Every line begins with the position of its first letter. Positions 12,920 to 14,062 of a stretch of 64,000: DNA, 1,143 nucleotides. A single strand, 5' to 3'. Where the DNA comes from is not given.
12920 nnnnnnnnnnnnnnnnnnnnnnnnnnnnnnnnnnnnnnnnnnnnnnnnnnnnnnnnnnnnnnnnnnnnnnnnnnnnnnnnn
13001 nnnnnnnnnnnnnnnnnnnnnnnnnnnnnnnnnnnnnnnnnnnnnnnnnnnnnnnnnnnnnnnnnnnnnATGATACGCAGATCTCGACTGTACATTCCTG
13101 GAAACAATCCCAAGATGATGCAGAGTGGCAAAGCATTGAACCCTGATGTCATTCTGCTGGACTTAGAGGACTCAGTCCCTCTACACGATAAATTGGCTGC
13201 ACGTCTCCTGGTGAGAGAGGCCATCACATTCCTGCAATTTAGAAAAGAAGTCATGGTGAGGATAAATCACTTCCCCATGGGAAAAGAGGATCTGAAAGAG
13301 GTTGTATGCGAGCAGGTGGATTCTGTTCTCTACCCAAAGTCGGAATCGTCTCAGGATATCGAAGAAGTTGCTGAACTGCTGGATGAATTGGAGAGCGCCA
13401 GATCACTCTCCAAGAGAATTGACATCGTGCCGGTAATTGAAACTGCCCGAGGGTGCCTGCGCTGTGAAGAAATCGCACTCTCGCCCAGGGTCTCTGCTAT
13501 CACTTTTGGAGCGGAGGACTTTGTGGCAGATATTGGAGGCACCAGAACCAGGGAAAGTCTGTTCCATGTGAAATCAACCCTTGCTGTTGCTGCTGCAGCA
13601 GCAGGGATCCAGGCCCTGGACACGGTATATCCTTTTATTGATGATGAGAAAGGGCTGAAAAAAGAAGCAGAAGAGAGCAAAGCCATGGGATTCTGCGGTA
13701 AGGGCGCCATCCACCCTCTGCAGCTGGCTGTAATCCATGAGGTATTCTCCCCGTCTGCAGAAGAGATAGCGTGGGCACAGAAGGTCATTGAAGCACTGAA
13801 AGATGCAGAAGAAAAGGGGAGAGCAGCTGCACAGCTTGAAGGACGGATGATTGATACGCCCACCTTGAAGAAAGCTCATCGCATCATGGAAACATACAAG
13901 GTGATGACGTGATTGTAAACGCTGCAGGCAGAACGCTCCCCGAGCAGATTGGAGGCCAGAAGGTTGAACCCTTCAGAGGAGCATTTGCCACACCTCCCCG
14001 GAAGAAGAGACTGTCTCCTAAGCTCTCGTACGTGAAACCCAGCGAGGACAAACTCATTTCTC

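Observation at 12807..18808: citDEF-type acyl-lyase complex without CitC/CitX/CitG, flanked by two HD-domain hydrolases and an MmgE/PrpD protein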

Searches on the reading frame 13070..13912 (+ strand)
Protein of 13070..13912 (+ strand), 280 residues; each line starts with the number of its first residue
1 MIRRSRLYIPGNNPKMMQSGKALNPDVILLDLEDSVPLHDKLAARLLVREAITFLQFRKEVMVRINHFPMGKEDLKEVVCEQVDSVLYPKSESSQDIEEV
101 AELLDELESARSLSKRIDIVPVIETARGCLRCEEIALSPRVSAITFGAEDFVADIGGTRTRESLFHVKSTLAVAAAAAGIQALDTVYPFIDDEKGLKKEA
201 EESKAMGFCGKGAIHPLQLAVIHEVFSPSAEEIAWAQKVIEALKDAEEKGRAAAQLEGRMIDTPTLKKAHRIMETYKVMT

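Call 3: search_protein_families(library=pfam, proteins=[window:13070-13912:+])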
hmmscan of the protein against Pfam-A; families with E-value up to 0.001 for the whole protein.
window:13070-13912:+ (280 aa): 2 families
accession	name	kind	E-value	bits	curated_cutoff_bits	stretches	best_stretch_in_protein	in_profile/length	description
PF03328.21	HpcH_HpaI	-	3.2e-47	161.1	25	1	4-216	1-221/221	HpcH/HpaI aldolase/citrate lyase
PF15617.12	C-C_Bond_Lyase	-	1.2e-14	54.7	28.4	1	6-274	10-313/320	C-C_Bond_Lyase of the TIM-Barrel fold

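Call 4: search_protein_families(library=ncbifam, proteins=[window:13070-13912:+])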
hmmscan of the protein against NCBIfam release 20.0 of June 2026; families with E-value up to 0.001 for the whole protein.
window:13070-13912:+ (280 aa): 3 families
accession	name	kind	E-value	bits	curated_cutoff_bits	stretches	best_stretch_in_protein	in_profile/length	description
TIGR01588.1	citE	equivalog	3e-67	226.7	443.4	1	2-275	2-282/288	citrate (pro-3S)-lyase subunit beta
NF038242.1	RipC_Ccl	equivalog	2.5e-48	164.9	375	1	4-274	2-266/268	itaconate degradation C-C-lyase RipC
NF041626.1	malyCoAlyase_Halo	equivalog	2.2e-19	69.6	500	1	71-277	89-314/340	L-malyl-CoA/beta-methylmalyl-CoA lyase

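Call 44: search_solved_structures(query=window:13070-13912:+, max_evalue=0.00001)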
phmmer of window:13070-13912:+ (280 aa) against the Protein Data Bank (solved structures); distinct sequences matched with E-value up to 0.00001: 15.
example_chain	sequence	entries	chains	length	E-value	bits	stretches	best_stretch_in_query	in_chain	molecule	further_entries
5vxc_A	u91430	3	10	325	4.6e-48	167.4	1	3-272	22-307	Citrate lyase subunit beta-like protein, mitochondrial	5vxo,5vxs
5ugr_A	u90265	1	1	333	2.6e-40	142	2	2-161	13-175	Malyl-CoA lyase/beta-methylmalyl-CoA lyase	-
1sgj_A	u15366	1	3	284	3.3e-40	141.7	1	3-273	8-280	citrate lyase, beta subunit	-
4l9y_A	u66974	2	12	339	4.6e-37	131.3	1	4-274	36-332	Malyl-CoA lyase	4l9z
6aq4_A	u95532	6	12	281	1.3e-32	116.8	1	7-272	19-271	Citrate lyase subunit beta-like protein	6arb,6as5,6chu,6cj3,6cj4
1z6k_A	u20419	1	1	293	1.5e-32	116.6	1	7-272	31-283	Citrate Lyase beta subunit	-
1u5v_A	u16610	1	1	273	5.8e-32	114.6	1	7-272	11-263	citE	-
1u5h_A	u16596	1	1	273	1.2e-31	113.6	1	7-272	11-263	citE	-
3qll_A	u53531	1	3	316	8.1e-28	101.1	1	4-274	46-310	Citrate lyase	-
8khl_A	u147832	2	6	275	2.4e-27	99.5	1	2-274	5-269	Probable acyl-CoA lyase beta chain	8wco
9nzb_A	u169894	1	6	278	2.5e-27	99.5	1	2-274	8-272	Acyl-CoA lyase beta chain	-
4l7z_A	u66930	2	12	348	6.5e-22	81.7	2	24-162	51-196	HpcH/HpaI aldolase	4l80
6kin_A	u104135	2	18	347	9.3e-20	74.7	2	24-162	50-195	HpcH/HpaI aldolase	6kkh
3qqw_A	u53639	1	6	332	3.9e-06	30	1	84-277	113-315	Putative citrate lyase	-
3r4i_A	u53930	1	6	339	7.7e-06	29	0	39-247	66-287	Citrate Lyase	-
